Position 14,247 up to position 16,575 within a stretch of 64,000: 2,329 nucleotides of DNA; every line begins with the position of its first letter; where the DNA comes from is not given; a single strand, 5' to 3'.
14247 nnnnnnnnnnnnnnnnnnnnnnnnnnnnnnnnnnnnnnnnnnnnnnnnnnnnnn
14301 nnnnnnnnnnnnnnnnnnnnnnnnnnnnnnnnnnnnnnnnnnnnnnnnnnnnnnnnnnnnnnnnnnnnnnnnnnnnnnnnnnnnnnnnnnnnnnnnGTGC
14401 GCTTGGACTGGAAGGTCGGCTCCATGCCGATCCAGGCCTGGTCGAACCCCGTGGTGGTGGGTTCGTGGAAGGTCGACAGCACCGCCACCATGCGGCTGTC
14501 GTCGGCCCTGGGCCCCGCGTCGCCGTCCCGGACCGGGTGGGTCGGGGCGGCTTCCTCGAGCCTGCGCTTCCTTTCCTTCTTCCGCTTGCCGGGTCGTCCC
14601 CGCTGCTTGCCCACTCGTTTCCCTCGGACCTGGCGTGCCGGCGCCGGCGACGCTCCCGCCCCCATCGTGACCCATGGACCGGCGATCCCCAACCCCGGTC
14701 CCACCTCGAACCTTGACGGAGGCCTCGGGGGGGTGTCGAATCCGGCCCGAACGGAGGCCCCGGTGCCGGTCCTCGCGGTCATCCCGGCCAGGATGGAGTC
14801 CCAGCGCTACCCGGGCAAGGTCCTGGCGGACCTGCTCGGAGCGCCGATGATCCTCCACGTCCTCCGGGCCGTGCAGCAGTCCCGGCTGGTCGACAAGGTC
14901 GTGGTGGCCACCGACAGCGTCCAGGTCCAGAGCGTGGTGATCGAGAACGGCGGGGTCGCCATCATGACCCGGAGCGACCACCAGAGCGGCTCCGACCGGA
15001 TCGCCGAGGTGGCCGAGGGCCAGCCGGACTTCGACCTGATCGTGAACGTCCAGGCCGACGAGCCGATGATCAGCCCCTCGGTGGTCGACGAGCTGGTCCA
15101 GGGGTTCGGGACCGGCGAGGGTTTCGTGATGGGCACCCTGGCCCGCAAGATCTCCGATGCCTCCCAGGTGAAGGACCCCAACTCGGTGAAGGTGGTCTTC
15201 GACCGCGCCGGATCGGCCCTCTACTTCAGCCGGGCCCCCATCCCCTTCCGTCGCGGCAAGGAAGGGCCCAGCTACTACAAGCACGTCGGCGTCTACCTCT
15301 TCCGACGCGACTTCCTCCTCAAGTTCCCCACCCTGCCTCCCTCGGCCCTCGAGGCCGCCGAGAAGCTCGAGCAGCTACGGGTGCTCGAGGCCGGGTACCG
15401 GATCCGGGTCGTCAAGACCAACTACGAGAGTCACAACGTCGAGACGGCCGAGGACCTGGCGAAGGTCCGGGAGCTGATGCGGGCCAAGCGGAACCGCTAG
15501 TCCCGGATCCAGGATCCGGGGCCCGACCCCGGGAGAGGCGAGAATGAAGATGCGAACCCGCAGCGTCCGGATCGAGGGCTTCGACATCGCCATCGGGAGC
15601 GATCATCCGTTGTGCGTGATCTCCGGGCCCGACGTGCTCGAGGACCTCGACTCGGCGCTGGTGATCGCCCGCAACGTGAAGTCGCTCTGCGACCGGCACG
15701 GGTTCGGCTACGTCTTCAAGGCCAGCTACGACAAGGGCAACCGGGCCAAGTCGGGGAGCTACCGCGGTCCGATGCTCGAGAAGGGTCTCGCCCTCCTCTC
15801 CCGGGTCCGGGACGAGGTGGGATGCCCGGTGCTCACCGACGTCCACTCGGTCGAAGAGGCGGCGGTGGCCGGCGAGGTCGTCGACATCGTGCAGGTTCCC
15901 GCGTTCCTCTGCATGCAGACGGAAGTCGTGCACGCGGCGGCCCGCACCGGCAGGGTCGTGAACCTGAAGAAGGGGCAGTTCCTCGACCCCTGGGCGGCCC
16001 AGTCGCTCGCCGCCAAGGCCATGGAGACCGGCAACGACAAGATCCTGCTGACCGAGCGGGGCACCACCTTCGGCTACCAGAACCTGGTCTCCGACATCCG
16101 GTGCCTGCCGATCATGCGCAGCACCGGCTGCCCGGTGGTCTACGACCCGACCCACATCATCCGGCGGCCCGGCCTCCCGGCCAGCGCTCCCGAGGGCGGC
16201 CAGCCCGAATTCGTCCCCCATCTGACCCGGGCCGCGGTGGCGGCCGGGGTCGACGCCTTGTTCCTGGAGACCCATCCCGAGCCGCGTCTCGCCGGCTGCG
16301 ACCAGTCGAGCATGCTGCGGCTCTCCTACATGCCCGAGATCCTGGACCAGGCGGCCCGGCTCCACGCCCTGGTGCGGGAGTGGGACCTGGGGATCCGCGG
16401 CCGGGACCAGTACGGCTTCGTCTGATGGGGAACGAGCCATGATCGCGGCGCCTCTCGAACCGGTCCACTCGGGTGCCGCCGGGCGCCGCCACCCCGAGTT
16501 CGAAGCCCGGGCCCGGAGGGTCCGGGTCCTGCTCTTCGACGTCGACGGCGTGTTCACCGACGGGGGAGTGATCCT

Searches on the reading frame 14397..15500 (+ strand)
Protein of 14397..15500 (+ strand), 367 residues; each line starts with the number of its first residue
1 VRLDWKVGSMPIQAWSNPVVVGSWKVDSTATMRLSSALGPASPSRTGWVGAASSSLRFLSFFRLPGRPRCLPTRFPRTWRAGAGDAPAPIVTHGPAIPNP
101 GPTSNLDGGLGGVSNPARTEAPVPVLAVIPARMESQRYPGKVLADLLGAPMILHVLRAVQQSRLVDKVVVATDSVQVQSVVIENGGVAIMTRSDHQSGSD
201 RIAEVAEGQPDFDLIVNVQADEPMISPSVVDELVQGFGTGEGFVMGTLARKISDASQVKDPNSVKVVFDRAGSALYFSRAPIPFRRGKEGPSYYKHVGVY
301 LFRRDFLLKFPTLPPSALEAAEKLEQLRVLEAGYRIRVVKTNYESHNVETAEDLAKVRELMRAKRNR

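Call 42: search_protein_families(library=ncbifam, proteins=[window:14397-15500:+], max_evalue=0.00001)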
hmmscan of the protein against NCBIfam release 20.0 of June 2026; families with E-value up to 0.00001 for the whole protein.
window:14397-15500:+ (367 aa): 7 families
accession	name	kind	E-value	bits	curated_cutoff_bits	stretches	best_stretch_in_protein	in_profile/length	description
NF003952.0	PRK05450.1-5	subfamily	2.4e-89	298.7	193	1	125-364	3-248/250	3-deoxy-manno-octulosonate cytidylyltransferase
NF009905.0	PRK13368.1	subfamily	2.3e-81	272.7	255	1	125-363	3-240/243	3-deoxy-manno-octulosonate cytidylyltransferase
NF003950.0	PRK05450.1-3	subfamily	4.5e-73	245.6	234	1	125-364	3-245/248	3-deoxy-manno-octulosonate cytidylyltransferase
NF003948.0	PRK05450.1-1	equivalog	3.5e-63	213.1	281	1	125-363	6-245/248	3-deoxy-manno-octulosonate cytidylyltransferase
TIGR00466.1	kdsB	equivalog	4.9e-61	206.2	155.2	1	127-354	5-240/241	3-deoxy-manno-octulosonate cytidylyltransferase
TIGR03584.1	PseF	equivalog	1.3e-11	44.5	205.7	1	126-197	1-72/222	pseudaminic acid cytidylyltransferase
NF010933.0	PRK14353.1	equivalog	1.2e-06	27.5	505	1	130-244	16-131/453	bifunctional UDP-N-acetylglucosamine diphosphorylase/glucosamine-1-phosphate N-acetyltransferase GlmU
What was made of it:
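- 14397..15500 (+): kdsB (CMP-Kdo synthetase), which supplies the WaaA donor substrate. The HMM match begins at codon 125 of this ORF, so the real start is probably near 14769. NF003952 at 298.7 bits (cutoff 193) and TIGR00466 at 206 bits (cutoff 155) (call 42).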

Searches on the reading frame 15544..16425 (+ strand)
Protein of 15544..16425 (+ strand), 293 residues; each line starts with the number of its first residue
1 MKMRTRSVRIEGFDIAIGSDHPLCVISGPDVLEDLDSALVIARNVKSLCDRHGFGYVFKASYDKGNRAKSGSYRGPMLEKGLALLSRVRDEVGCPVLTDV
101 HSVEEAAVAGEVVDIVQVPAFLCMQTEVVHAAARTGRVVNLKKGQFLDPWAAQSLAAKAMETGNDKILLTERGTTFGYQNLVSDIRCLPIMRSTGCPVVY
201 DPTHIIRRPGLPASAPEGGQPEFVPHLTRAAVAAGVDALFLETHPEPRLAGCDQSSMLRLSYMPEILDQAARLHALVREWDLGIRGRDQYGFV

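Call 42: search_protein_families(library=ncbifam, proteins=[window:15544-16425:+], max_evalue=0.00001)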
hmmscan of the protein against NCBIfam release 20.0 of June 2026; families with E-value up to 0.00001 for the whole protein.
window:15544-16425:+ (293 aa): 8 families
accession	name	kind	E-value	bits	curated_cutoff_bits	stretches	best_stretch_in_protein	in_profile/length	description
NF003543.0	PRK05198.1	equivalog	1.8e-100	335.5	242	1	13-278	8-272/273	3-deoxy-8-phosphooctulonate synthase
TIGR01362.1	KDO8P_synth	equivalog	1.6e-95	319.1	314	1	22-278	2-257/258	3-deoxy-8-phosphooctulonate synthase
NF009109.0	PRK12457.1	equivalog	1.4e-76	257.4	457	1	14-280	8-275/281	3-deoxy-8-phosphooctulonate synthase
NF006421.0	PRK08673.1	subfamily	2.8e-29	102.4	335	1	5-278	80-334/338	3-deoxy-7-phosphoheptulonate synthase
TIGR01361.1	DAHP_synth_Bsub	equivalog_domain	1.2e-25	90.3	267.75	1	10-270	14-257/260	3-deoxy-7-phosphoheptulonate synthase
NF009933.0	PRK13396.1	subfamily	1.2e-22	80.4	486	1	14-280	93-344/352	3-deoxy-7-phosphoheptulonate synthase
NF009239.0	PRK12595.1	equivalog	5e-19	68.5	279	1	7-273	104-353/360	bifunctional 3-deoxy-7-phosphoheptulonate synthase/chorismate mutase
NF041229.1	BagF_FevY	exception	4e-17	62.4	700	1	7-265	78-317/340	phospho-2-dehydro-3-deoxyheptonate aldolase BagF/FevY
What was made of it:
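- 15544..16425 (+): kdsA (Kdo-8-phosphate synthase). NF003543 at 335.5 bits (cutoff 242) (call 42).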
